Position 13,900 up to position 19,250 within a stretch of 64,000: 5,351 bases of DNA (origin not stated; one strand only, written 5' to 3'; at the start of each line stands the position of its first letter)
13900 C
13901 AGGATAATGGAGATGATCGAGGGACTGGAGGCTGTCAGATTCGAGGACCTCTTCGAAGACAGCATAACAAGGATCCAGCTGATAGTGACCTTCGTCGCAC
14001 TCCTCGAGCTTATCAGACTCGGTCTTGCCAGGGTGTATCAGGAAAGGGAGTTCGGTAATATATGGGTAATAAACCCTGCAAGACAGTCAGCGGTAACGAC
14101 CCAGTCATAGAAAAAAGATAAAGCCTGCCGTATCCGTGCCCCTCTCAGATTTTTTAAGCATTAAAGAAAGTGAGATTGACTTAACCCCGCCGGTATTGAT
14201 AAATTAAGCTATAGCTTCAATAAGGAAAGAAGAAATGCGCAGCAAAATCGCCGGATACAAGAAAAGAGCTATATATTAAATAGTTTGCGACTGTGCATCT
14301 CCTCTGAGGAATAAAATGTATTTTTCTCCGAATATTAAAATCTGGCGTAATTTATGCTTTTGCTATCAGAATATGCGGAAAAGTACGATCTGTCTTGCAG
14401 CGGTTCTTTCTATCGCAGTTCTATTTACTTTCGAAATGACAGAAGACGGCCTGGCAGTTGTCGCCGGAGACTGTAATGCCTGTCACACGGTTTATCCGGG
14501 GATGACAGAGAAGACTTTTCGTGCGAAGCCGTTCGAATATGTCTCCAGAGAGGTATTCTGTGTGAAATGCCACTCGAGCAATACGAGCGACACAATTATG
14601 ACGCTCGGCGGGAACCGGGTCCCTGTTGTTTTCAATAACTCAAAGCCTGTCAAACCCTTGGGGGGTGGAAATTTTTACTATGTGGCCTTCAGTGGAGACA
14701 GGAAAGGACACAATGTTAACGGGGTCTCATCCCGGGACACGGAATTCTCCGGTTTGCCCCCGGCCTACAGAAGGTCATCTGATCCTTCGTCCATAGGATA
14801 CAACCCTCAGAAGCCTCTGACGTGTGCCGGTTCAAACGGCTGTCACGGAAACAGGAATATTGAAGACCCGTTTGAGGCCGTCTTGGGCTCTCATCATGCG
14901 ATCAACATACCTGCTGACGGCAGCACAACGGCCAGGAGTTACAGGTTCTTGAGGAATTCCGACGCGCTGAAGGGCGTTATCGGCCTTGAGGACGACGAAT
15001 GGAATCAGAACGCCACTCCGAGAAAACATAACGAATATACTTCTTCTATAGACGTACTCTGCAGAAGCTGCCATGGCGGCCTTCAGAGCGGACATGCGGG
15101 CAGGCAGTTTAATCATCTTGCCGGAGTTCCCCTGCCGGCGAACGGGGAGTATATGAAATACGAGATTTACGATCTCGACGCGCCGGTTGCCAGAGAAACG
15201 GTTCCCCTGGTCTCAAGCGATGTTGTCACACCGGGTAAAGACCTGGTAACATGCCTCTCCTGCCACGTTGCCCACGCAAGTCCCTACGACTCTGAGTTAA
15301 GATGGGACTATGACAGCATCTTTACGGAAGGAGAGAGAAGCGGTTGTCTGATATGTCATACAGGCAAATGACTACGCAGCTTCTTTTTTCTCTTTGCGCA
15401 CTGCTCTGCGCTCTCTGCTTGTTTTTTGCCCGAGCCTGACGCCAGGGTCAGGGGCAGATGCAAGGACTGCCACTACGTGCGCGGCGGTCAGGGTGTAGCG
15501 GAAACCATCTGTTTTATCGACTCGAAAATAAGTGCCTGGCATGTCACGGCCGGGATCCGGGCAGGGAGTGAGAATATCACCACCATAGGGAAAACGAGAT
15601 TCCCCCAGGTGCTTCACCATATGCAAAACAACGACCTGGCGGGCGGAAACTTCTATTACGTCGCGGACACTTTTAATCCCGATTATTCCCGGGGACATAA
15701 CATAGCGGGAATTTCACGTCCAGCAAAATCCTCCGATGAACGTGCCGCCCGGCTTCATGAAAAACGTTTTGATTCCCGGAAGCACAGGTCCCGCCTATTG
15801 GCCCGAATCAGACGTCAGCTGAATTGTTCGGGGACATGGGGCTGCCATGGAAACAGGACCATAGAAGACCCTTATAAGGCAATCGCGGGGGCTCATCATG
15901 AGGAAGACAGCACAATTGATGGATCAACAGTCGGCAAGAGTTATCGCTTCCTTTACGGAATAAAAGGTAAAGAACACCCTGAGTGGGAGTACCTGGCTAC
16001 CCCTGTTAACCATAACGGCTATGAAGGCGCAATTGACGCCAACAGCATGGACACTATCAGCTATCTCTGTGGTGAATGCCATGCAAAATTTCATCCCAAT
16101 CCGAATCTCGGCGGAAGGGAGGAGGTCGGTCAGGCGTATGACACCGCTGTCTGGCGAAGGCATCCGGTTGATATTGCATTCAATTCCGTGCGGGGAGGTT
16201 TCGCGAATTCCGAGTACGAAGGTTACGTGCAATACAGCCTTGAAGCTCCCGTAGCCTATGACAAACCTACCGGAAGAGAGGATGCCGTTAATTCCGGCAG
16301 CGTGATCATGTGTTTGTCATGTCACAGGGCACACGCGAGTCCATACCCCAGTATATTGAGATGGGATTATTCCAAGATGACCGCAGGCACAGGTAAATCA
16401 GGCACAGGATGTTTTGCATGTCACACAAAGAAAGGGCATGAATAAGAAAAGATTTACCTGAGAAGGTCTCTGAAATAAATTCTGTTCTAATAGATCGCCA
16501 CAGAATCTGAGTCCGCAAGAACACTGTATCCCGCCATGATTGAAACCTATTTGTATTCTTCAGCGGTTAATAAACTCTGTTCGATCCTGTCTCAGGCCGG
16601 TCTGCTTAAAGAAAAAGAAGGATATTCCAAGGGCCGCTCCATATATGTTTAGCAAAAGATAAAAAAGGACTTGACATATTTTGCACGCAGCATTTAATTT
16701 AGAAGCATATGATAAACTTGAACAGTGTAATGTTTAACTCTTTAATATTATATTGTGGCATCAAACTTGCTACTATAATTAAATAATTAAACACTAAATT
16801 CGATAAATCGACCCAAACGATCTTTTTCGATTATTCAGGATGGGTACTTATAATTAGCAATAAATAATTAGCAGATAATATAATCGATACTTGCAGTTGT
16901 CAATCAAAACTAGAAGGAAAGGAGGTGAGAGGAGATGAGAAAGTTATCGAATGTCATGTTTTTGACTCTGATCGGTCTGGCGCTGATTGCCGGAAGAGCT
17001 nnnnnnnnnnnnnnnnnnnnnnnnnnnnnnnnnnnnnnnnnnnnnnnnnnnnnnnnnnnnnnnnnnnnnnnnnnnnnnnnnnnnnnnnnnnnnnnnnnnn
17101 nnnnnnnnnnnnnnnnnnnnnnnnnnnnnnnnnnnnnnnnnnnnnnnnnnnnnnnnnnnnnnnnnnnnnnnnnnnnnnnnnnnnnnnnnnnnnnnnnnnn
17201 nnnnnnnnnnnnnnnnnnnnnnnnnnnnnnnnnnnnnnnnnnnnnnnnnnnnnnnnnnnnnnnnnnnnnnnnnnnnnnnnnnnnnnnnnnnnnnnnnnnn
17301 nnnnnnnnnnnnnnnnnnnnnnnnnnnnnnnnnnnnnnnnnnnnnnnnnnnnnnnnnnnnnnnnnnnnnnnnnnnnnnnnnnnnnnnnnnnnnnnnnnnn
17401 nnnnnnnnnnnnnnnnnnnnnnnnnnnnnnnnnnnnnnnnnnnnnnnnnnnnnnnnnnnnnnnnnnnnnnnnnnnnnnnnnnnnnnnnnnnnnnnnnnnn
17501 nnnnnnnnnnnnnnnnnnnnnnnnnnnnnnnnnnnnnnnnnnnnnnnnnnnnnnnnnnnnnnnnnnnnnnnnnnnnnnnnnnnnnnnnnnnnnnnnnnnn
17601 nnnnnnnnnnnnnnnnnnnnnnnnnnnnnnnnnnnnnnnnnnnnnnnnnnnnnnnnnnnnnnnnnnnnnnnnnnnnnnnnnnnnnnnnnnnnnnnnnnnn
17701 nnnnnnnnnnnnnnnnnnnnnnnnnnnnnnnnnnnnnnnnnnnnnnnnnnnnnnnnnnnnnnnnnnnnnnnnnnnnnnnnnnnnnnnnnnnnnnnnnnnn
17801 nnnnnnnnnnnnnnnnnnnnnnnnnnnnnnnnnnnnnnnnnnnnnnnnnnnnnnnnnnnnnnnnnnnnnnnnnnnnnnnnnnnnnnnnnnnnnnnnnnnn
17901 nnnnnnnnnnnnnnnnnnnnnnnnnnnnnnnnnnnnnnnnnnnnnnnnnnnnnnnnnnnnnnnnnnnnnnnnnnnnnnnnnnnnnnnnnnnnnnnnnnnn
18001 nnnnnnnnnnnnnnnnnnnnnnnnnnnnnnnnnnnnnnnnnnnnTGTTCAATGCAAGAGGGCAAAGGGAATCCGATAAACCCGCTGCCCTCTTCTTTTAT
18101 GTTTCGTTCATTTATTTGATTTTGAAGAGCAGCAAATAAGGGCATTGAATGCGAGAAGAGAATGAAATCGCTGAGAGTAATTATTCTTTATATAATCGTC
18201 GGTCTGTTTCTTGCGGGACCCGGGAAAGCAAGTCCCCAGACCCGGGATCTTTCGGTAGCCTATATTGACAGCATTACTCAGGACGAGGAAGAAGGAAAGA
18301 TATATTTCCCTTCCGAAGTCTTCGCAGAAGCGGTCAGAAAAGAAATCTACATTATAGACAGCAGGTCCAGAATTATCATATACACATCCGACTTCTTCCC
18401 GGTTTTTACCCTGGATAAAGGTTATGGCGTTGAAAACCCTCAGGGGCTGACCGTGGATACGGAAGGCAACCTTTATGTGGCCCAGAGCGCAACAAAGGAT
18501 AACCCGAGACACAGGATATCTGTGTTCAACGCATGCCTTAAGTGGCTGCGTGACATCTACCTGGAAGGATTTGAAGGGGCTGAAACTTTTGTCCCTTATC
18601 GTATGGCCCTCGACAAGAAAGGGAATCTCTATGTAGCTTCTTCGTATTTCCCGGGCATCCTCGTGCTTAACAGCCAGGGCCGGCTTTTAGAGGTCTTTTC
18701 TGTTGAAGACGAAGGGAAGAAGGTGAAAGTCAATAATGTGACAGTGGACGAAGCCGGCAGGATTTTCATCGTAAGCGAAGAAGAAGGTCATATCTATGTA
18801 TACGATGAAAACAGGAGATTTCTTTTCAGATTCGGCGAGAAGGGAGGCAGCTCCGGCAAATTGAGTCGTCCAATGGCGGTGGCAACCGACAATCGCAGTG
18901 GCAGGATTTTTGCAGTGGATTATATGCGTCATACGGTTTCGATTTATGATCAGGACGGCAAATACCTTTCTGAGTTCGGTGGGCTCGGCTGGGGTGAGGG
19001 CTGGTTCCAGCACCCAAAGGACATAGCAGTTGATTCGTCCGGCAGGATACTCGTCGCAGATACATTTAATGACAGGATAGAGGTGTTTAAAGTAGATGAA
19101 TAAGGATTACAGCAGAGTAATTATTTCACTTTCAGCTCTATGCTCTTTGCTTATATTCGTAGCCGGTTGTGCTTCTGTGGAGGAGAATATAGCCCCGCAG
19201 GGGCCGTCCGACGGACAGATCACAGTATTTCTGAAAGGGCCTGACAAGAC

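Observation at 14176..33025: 18.7-kb OmcS-like cytochrome 'nanowire' locus with a dedicated envelope module, adjacent to a Wood-Ljungdahl operon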

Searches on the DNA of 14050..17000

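Call 66: search_rna_families(source=window, start=14050, end=17000, threshold=evalue, max_evalue=1)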
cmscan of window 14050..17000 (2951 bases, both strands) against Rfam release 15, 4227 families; matches with E-value up to 1: 0.
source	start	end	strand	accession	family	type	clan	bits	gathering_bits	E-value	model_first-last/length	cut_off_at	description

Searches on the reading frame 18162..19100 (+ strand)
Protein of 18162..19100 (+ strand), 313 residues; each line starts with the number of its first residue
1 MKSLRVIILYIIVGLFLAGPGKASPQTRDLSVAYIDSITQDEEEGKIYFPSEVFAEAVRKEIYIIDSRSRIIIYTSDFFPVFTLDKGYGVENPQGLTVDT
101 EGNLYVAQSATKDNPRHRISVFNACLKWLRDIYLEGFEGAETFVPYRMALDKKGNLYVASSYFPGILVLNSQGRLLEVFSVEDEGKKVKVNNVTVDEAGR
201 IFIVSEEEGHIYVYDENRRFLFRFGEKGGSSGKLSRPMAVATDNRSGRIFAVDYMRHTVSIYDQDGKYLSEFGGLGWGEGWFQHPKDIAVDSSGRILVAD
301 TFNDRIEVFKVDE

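Call 6: search_protein_families(library=pfam, max_evalue=0.01, proteins=[window:18162-19100:+])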
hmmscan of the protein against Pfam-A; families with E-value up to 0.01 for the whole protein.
window:18162-19100:+ (313 aa): 11 families
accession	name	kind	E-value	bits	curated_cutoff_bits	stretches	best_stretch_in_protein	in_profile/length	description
PF01436.27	NHL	-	2.2e-16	59.4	20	1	282-309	1-28/28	NHL repeat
PF06739.17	SBBP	-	6.9e-15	55.2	20.5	0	92-107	14-29/38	Beta-propeller repeat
PF17170.10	DUF5128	-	3.3e-07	30.3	22.9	1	247-310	54-118/321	6-bladed beta-propeller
PF08450.18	SGL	-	3.8e-07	30.4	26.3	0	151-309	49-210/246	SMP-30/Gluconolactonase/LRE-like region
PF22701.2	Mala_s_1-like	-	8.7e-07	29.3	27.5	1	59-201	9-143/195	Mal s 1 allergenic protein-like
PF06977.17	SdiA-regulated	-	0.00013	21.6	21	0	152-206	182-241/249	SdiA-regulated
PF07494.17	Reg_prop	-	0.0005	20.4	20.4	0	146-161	8-23/24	Two component regulator propeller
PF12216.13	m04gp34like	-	0.0049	17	25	0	90-119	131-161/267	Immune evasion protein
PF25021.1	TEN_NHL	-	0.0049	16.3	27.1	0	282-302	141-161/357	Teneurin NHL domain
PF20067.5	SSL_N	-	0.0056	17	18.9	0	148-160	26-38/46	Strictosidine synthase-like, N-terminal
PF13449.12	Phytase-like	-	0.006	17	27.6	0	148-186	73-111/284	Esterase-like activity of phytase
